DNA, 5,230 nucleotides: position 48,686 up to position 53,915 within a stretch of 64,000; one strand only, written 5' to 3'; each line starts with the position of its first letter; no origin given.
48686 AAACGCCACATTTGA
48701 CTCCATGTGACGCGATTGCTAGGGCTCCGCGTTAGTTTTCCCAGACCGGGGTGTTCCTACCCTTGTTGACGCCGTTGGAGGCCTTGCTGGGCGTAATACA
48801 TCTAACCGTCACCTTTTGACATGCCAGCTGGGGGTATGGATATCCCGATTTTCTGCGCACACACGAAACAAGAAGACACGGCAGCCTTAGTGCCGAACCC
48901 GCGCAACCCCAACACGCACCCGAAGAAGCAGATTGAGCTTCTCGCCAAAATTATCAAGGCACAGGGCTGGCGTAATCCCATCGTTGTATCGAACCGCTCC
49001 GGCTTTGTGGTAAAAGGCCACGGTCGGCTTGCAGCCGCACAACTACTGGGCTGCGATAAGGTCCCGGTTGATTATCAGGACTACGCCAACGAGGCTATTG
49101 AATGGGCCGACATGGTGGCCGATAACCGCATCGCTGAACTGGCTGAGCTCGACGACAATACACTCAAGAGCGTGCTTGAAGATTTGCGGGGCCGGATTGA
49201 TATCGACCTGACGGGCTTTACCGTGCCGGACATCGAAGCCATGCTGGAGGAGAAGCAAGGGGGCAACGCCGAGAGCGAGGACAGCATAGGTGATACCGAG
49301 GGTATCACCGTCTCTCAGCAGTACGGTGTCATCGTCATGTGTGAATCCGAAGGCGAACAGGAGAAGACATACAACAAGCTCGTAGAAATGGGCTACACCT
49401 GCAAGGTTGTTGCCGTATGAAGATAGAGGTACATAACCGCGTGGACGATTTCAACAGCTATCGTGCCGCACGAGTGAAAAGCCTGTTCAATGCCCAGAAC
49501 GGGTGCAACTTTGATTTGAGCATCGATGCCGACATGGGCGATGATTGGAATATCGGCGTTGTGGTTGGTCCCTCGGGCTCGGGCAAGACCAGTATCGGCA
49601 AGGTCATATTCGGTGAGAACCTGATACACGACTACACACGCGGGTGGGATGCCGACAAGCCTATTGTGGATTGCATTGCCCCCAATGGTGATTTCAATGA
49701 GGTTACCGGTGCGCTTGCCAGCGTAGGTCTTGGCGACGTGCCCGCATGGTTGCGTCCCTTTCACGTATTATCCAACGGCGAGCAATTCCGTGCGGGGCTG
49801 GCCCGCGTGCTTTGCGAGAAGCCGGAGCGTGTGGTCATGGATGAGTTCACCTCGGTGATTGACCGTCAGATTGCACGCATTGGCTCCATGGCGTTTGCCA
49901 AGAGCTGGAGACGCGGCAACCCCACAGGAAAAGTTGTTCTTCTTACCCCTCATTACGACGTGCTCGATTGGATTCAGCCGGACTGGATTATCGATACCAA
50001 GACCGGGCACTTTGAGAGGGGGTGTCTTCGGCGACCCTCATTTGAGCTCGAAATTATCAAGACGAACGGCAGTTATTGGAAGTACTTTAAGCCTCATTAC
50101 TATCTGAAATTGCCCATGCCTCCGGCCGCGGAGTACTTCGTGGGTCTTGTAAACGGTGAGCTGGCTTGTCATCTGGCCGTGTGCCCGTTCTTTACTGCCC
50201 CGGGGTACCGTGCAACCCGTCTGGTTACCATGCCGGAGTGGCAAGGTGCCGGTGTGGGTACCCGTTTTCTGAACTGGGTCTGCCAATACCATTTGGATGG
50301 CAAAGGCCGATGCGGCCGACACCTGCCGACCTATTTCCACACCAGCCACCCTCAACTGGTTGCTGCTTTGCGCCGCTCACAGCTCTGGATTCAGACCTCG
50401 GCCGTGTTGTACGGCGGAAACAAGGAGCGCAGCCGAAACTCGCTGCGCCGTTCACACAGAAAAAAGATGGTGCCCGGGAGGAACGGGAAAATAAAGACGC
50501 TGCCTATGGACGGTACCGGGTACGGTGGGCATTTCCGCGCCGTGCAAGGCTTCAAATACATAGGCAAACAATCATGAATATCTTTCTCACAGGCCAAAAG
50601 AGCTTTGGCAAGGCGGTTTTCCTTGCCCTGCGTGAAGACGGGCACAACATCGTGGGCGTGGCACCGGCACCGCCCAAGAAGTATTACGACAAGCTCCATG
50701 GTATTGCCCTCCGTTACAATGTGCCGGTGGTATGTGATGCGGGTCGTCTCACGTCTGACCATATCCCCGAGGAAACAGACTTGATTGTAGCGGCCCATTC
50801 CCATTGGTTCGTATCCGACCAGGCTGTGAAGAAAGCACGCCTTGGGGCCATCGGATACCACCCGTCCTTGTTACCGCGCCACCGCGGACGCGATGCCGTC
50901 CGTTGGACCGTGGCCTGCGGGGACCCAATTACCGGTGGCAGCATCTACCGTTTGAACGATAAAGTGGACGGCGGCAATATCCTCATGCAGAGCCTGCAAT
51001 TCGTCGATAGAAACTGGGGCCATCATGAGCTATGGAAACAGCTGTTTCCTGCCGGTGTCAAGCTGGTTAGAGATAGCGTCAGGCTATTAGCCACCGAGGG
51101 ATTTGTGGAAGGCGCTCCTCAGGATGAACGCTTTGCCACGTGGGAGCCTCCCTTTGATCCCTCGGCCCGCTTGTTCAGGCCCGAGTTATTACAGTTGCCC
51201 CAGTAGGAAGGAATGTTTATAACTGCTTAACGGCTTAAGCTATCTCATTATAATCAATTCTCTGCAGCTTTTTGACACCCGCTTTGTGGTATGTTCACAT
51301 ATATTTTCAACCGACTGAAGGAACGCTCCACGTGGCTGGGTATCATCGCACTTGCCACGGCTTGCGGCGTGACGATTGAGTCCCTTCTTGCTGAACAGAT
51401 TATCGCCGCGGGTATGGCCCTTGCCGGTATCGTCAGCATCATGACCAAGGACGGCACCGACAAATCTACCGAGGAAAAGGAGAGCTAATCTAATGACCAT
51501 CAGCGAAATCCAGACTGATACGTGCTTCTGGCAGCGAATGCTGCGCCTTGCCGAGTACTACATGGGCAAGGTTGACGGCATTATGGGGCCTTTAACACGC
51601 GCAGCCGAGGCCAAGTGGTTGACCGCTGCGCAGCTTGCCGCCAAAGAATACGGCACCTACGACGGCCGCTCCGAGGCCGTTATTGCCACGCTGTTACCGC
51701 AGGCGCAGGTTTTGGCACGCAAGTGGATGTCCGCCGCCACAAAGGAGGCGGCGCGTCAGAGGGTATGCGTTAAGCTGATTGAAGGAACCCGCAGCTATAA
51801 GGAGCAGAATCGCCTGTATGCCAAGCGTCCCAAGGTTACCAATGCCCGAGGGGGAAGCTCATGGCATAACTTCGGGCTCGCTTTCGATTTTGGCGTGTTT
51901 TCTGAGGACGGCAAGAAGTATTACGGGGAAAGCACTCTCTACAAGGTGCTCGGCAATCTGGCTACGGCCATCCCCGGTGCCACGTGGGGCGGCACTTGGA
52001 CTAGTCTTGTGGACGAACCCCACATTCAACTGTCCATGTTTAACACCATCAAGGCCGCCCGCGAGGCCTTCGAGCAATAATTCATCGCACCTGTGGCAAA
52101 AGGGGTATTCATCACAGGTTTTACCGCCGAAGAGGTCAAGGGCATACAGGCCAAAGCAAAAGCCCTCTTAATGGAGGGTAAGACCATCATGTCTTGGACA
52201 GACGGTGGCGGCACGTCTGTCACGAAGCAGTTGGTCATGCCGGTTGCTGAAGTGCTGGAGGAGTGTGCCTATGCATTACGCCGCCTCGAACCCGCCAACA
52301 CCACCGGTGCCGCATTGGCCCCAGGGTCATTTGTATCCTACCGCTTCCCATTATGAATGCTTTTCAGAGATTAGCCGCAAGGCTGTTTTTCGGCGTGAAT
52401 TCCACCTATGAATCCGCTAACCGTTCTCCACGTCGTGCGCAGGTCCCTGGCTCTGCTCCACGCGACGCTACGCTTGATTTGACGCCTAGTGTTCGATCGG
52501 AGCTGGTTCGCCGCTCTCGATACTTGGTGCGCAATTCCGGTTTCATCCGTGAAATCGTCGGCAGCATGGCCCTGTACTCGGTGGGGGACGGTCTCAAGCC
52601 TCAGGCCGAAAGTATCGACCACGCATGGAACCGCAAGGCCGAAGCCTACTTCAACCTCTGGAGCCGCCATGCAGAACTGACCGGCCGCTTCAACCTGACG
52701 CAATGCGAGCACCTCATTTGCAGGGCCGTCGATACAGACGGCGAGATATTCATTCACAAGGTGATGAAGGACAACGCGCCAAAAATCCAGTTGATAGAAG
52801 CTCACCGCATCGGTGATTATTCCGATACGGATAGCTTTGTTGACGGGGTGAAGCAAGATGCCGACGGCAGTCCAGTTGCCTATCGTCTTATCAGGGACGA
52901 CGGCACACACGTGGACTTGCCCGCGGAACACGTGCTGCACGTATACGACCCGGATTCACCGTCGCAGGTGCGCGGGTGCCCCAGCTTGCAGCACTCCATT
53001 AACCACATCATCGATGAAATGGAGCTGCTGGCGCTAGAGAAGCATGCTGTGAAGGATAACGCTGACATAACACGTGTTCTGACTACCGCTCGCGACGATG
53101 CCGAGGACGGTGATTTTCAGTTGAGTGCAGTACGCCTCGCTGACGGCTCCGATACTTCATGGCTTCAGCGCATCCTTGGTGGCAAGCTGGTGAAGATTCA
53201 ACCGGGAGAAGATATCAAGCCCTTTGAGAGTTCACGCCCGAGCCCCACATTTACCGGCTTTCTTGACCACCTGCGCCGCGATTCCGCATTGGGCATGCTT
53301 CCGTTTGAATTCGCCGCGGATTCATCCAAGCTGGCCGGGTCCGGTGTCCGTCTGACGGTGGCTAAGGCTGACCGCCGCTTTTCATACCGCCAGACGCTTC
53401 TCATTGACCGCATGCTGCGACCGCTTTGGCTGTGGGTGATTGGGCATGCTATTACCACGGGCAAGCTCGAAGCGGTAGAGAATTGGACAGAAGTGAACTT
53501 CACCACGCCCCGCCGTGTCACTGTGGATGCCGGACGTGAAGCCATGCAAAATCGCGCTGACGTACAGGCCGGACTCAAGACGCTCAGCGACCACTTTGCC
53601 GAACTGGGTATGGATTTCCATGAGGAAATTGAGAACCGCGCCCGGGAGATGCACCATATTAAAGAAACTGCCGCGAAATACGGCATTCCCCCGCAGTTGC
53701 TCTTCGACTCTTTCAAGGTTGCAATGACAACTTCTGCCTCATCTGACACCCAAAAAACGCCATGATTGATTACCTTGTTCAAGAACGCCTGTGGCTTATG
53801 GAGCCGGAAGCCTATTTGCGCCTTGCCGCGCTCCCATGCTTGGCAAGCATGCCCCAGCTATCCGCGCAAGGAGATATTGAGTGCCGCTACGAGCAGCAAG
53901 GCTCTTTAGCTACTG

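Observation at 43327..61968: TTTGACA-N13/14-ATG: a fixed-geometry element in front of late prophage genes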

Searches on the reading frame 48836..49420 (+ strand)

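Call 12: search_protein_families(library=phrogs, proteins=[window:48836-49420:+], max_evalue=0.001)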
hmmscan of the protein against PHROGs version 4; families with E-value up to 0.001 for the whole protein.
window:48836-49420:+ (194 aa): 17 families
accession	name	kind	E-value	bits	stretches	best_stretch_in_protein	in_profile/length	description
phrog_498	-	other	5.7e-41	141.8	1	4-154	29-184/633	DNA methyltransferase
phrog_620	-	DNA, RNA and nucleotide metabolism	1.3e-36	127.7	1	14-175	13-174/217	ParB-like partition protein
phrog_8071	-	DNA, RNA and nucleotide metabolism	4.5e-26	93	1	13-172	10-164/389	ParB-like partition protein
phrog_15396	-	DNA, RNA and nucleotide metabolism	3.4e-21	77.2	1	17-153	11-147/258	ParB-like partition nuclease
phrog_930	-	DNA, RNA and nucleotide metabolism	7.9e-20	72.7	1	12-139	9-135/223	ParB-like partition protein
phrog_723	-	DNA, RNA and nucleotide metabolism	8.4e-19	69.2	1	8-158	11-162/223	ParB-like partition protein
phrog_9353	-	unknown function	4.3e-16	60.5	1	21-170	22-167/245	-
phrog_940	-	DNA, RNA and nucleotide metabolism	1e-15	58.9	1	8-151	4-144/388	nuclease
phrog_6218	-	DNA, RNA and nucleotide metabolism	1.5e-09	38.6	1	12-97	7-96/506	ParB-like partition protein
phrog_18056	-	DNA, RNA and nucleotide metabolism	8.7e-09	35.7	1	17-102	10-93/387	ParB-like partition nuclease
phrog_4715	-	DNA, RNA and nucleotide metabolism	1.7e-08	34.3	1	16-79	153-220/630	ParB-like partition protein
phrog_26387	-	DNA, RNA and nucleotide metabolism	1.1e-07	32.6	1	15-81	15-85/252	ParB-like partition nuclease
phrog_28816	-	unknown function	4.9e-07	30.5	1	161-194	21-54/54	-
phrog_1033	-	DNA, RNA and nucleotide metabolism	1.4e-06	29.4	1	30-112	55-146/334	ParB-like partition protein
phrog_2159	-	DNA, RNA and nucleotide metabolism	3e-06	27.8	1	14-68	65-122/365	ParB-like partition protein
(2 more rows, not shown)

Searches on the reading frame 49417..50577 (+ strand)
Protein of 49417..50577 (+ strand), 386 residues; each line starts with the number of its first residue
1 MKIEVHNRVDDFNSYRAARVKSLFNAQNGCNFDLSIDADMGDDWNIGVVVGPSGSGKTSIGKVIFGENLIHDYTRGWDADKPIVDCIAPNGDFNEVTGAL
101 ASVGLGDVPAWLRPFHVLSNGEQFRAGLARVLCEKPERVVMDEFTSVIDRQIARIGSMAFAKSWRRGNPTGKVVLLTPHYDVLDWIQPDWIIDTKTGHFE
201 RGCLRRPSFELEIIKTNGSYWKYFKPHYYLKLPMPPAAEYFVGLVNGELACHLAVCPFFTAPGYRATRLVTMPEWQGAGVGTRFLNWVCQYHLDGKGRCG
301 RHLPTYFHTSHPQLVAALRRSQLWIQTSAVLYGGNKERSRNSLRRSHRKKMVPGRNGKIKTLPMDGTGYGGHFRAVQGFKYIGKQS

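Call 12: search_protein_families(library=phrogs, proteins=[window:49417-50577:+], max_evalue=0.001)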
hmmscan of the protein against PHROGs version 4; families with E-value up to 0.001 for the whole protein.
window:49417-50577:+ (386 aa): 3 families
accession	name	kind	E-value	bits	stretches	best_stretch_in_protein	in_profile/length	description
phrog_11143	-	unknown function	4.8e-146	487.3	1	1-385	1-352/357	-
phrog_293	-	moron, auxiliary metabolic gene and host takeover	9.5e-18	64.6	1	43-154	162-305/1058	ABC transporter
phrog_2392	-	moron, auxiliary metabolic gene and host takeover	0.00042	19.7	0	118-151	618-651/726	ABC transporter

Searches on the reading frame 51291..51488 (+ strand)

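Call 12: search_protein_families(library=phrogs, proteins=[window:51291-51488:+], max_evalue=0.001)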
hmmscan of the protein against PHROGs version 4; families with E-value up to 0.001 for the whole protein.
window:51291-51488:+ (65 aa): 1 family
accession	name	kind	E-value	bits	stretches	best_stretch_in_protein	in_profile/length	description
phrog_8494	-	unknown function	3.1e-07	31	1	4-49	3-50/68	-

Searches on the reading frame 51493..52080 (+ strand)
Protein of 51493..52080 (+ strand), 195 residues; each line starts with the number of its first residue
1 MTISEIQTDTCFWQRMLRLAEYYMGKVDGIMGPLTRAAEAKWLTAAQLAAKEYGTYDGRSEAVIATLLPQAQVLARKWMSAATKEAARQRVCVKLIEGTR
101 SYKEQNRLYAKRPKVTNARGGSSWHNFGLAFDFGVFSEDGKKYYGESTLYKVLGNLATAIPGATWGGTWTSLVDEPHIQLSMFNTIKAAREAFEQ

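Call 12: search_protein_families(library=phrogs, proteins=[window:51493-52080:+], max_evalue=0.001)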
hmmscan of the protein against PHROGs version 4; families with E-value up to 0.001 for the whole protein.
window:51493-52080:+ (195 aa): 7 families
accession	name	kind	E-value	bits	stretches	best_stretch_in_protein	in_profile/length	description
phrog_2649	-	lysis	1.2e-22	82.1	1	73-190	16-137/261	endolysin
phrog_6523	-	lysis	7e-18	66.3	1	66-181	14-130/255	endolysin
phrog_15351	-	lysis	1.5e-17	64.8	1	78-181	28-137/289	endolysin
phrog_5115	-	moron, auxiliary metabolic gene and host takeover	2.9e-13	50.7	1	59-182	8-123/283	ferredoxin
phrog_465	-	lysis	5.9e-11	43.2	1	59-183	48-168/292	endolysin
phrog_1768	-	lysis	1.2e-05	24.1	1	23-185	878-1043/1577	endolysin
phrog_17001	-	lysis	6.3e-05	23.7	0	13-70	59-116/265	endolysin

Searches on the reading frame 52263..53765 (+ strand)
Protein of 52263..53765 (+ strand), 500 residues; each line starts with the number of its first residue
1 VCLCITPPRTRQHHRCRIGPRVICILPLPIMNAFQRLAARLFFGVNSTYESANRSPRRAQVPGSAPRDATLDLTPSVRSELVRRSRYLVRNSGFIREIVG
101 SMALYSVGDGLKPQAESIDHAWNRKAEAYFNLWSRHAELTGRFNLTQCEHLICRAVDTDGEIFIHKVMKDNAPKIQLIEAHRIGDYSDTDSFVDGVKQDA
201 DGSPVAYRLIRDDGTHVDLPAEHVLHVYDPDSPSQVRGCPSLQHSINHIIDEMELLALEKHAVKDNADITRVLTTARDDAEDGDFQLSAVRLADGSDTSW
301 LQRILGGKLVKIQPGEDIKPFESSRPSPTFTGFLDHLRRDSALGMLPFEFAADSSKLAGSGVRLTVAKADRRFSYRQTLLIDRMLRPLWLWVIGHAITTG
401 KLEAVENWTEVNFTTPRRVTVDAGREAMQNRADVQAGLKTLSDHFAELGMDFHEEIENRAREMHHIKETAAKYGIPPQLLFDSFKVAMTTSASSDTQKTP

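Call 12: search_protein_families(library=phrogs, proteins=[window:52263-53765:+], max_evalue=0.001)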
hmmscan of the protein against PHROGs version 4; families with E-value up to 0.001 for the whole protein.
window:52263-53765:+ (500 aa): 2 families
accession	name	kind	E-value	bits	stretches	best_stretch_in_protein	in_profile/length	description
phrog_21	-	head and packaging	2.7e-52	178.8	1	48-478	41-509/1362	portal protein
phrog_537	-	head and packaging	3.1e-17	63.6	1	301-468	25-201/233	portal protein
